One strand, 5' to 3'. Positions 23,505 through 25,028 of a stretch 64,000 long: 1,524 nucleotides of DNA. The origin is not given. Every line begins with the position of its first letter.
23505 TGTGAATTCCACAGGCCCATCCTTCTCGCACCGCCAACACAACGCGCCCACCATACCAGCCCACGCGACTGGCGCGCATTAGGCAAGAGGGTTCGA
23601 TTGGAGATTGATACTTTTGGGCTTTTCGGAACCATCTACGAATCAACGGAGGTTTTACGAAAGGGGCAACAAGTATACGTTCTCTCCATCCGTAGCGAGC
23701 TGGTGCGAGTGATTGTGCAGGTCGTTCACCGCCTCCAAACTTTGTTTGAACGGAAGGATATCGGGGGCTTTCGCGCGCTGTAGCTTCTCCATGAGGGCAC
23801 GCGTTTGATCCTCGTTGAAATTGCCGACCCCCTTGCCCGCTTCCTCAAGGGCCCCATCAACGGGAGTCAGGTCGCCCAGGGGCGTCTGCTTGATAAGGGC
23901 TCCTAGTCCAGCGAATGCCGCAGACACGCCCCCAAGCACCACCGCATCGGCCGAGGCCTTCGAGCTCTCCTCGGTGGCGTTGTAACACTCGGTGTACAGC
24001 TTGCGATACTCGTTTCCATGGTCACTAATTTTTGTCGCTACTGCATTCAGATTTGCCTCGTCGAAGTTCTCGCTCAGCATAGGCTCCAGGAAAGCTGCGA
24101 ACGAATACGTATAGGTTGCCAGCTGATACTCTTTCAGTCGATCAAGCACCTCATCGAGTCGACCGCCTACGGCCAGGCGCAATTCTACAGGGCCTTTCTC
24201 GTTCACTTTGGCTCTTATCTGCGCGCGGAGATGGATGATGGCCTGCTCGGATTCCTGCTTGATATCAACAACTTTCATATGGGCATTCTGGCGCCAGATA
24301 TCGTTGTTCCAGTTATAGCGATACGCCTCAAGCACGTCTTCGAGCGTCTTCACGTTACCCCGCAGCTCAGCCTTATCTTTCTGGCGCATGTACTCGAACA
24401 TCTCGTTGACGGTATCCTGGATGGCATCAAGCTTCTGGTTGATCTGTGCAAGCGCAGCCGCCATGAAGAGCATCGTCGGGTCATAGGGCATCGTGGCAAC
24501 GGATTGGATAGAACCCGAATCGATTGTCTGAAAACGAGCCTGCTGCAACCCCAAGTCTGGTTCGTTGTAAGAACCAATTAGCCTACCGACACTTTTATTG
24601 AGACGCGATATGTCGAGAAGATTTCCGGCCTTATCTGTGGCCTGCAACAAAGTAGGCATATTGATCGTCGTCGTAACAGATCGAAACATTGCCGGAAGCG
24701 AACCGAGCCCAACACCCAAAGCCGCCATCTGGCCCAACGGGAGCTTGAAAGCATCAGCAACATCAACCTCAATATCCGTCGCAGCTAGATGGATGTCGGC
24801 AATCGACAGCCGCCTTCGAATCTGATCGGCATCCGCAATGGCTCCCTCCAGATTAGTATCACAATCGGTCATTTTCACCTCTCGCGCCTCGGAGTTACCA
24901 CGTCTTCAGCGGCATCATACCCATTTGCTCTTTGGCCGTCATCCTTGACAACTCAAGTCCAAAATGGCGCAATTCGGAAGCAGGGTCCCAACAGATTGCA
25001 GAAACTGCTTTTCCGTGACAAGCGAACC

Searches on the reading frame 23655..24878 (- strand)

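Call 4: search_protein_families(library=pfam, proteins=[window:23655-24878:-], max_evalue=0.01)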
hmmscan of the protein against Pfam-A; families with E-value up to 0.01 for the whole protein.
window:23655-24878:- (407 aa): 0 families

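Call 5: search_protein_families(library=padloc, proteins=[window:23655-24878:-], max_evalue=0.01)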
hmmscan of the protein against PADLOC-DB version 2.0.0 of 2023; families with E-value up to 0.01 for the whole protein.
window:23655-24878:- (407 aa): 1 family
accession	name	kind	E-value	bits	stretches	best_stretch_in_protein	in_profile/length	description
PDLC02479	BrxC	-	0.0049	13.1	1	112-222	976-1084/1172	BrxC-PglY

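Call 6: search_protein_families(library=ncbifam, proteins=[window:23655-24878:-], max_evalue=0.1)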
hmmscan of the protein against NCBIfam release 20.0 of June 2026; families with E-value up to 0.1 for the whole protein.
window:23655-24878:- (407 aa): 0 families
